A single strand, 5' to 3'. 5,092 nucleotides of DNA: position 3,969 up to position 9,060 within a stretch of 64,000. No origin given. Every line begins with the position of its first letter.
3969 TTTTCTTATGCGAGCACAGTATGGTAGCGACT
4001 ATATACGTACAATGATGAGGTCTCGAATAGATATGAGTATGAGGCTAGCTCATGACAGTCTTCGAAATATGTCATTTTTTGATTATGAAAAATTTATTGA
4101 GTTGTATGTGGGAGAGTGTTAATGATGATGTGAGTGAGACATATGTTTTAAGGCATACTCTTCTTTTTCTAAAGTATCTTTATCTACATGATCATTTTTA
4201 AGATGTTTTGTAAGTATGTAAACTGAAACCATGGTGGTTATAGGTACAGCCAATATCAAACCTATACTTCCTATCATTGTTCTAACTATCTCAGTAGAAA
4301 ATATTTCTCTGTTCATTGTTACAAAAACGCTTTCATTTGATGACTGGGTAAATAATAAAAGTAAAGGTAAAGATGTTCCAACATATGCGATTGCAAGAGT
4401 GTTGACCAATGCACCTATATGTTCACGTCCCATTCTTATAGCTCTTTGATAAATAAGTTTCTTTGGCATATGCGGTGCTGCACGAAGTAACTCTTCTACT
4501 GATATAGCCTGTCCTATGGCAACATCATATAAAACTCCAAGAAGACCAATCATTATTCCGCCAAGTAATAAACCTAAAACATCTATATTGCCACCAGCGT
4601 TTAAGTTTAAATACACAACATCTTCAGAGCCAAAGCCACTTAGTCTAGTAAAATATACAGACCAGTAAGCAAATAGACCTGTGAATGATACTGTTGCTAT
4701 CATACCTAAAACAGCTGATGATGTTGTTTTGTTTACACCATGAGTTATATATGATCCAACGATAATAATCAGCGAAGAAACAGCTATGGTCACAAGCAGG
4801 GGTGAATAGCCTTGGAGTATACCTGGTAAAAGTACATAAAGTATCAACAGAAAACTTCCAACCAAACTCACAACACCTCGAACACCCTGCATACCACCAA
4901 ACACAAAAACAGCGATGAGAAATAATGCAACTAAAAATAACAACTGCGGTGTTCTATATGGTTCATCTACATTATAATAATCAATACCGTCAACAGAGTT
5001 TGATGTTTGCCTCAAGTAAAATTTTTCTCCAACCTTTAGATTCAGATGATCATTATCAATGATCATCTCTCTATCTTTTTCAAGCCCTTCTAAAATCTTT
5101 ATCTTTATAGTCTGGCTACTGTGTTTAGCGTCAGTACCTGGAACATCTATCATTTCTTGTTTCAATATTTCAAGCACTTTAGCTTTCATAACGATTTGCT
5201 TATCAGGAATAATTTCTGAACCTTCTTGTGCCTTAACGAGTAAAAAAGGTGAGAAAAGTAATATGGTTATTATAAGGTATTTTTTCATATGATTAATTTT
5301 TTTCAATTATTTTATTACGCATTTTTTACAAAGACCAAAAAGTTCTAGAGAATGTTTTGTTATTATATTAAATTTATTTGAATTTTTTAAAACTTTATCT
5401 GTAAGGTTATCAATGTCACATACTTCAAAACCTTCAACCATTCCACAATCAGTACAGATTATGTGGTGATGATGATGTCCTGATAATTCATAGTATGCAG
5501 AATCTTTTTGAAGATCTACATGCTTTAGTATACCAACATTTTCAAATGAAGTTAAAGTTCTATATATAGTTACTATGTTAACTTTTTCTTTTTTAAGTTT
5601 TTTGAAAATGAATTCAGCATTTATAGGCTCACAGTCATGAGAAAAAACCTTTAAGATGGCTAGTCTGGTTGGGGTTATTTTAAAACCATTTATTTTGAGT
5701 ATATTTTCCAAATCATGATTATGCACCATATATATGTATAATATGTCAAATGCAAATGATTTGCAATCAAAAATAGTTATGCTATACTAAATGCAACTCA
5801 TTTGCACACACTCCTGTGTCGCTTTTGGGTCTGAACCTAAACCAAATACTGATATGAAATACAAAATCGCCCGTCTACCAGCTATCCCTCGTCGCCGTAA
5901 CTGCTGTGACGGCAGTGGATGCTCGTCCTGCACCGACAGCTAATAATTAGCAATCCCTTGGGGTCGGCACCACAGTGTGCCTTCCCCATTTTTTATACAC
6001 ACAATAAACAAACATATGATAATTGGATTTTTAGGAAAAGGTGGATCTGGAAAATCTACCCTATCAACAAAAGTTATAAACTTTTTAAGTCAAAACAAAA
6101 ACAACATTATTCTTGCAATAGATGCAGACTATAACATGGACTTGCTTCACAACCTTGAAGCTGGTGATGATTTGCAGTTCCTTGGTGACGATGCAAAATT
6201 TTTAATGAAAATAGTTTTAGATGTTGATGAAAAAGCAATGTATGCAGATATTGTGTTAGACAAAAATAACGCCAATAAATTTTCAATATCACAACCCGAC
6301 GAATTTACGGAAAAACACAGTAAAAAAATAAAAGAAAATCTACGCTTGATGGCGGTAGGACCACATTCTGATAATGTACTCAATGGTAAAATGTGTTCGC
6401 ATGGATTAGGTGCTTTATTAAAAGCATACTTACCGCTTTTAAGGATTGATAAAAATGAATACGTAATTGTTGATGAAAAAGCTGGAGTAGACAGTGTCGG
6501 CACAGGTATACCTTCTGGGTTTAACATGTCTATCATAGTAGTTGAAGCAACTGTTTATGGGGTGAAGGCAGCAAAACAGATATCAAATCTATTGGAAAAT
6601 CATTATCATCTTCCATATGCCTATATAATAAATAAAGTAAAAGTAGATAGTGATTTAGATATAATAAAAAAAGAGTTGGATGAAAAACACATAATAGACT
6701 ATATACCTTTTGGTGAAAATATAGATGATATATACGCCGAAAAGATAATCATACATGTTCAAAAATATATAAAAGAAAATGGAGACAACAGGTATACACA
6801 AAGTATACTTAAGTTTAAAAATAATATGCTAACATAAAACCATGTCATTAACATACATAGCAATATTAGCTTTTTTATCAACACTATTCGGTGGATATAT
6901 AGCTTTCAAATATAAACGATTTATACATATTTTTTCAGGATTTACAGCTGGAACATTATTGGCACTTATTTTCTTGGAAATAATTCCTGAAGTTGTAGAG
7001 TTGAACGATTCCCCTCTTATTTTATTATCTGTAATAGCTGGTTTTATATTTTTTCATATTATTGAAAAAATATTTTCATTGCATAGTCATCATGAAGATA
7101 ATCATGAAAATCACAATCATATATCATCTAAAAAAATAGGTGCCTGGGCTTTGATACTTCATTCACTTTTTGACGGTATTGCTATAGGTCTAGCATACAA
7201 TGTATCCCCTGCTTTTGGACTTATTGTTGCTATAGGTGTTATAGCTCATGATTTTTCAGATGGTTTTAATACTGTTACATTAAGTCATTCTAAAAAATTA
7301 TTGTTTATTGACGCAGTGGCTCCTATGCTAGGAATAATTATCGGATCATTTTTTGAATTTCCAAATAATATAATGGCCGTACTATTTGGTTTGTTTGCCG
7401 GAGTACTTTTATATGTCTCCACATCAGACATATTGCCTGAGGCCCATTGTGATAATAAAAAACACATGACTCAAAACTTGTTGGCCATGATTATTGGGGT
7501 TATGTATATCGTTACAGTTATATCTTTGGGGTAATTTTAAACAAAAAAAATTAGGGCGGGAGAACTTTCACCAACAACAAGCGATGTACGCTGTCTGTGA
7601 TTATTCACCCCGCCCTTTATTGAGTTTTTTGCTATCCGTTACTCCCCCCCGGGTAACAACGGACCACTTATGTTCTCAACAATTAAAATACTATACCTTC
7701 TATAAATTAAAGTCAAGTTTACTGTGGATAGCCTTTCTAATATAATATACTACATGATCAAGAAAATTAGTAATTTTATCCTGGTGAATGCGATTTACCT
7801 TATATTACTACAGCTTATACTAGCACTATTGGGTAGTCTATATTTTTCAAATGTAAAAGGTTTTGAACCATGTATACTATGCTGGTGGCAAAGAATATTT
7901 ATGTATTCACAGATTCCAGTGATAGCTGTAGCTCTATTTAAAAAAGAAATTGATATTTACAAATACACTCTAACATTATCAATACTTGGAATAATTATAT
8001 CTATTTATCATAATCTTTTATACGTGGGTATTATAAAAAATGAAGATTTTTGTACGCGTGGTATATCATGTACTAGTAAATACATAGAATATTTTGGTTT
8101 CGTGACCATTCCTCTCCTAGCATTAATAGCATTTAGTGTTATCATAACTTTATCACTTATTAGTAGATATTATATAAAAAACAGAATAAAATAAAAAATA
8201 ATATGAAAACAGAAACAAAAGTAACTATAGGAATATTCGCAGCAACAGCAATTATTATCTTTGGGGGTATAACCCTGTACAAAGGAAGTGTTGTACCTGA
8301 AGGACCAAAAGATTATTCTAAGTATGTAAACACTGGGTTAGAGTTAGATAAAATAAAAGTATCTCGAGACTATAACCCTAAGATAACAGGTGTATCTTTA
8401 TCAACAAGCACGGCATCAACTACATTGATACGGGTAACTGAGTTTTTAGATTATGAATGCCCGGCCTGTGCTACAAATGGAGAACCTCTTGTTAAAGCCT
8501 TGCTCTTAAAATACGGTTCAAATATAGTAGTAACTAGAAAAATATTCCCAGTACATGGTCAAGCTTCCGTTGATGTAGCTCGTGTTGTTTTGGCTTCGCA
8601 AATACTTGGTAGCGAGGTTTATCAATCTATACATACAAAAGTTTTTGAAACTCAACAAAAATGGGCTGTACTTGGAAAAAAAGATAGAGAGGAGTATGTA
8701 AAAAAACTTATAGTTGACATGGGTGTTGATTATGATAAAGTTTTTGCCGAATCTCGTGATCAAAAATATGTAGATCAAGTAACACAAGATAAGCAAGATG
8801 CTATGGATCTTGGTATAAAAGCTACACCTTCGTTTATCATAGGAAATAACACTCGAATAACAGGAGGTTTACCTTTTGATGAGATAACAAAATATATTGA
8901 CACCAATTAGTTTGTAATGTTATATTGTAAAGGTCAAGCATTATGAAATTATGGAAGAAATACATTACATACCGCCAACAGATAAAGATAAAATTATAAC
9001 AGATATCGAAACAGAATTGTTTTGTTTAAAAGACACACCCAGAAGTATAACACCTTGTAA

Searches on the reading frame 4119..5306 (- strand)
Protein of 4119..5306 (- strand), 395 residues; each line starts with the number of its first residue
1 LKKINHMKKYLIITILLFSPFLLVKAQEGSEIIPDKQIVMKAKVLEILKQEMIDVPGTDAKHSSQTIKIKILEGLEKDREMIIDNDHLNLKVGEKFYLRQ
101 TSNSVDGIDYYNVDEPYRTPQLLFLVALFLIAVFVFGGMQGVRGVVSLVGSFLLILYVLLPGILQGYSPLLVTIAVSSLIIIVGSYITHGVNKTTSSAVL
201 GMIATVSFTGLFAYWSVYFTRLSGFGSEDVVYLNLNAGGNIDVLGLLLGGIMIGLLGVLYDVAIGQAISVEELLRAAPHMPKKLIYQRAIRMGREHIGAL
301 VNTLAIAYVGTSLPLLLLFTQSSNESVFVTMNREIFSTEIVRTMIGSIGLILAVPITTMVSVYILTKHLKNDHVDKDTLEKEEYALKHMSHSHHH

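Call 37: search_protein_families(library=pfam, proteins=[window:4119-5306:-], max_evalue=0.001)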
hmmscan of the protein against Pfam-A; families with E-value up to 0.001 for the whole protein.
window:4119-5306:- (395 aa): 1 family
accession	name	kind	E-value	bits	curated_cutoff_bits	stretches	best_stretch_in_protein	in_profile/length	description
PF07907.16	YibE_F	-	8.6e-64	215.8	27.2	1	122-362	1-240/241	YibE/F-like protein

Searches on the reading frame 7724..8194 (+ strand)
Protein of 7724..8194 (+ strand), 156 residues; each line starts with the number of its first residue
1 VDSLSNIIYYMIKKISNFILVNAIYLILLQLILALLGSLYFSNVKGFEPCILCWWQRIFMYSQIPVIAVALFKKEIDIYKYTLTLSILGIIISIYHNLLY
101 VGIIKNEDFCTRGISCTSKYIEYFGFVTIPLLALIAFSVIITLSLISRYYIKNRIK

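Call 73: search_protein_families(library=pfam, proteins=[window:7724-8194:+], max_evalue=0.01)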
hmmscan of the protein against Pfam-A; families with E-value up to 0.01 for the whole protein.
window:7724-8194:+ (156 aa): 1 family
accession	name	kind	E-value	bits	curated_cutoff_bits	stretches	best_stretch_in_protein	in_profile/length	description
PF02600.21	DsbB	-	3.2e-13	50.8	22.1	1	24-142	5-143/148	Disulfide bond formation protein DsbB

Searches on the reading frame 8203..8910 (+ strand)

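Call 73: search_protein_families(library=pfam, proteins=[window:8203-8910:+], max_evalue=0.01)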
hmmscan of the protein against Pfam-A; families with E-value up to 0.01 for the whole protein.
window:8203-8910:+ (235 aa): 4 families
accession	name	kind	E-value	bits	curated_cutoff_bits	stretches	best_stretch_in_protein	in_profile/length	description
PF13462.12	Thioredoxin_4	-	2.3e-14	54.4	23.2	1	77-233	16-164/165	Thioredoxin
PF01323.26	DSBA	-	4.6e-10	40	25.6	1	118-232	40-190/191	DSBA-like thioredoxin domain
PF13098.12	Thioredoxin_2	-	0.0028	18.4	27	1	184-231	51-103/104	Thioredoxin-like domain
PF13743.12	Thioredoxin_5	-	0.0048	17.1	27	0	143-230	99-180/186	Thioredoxin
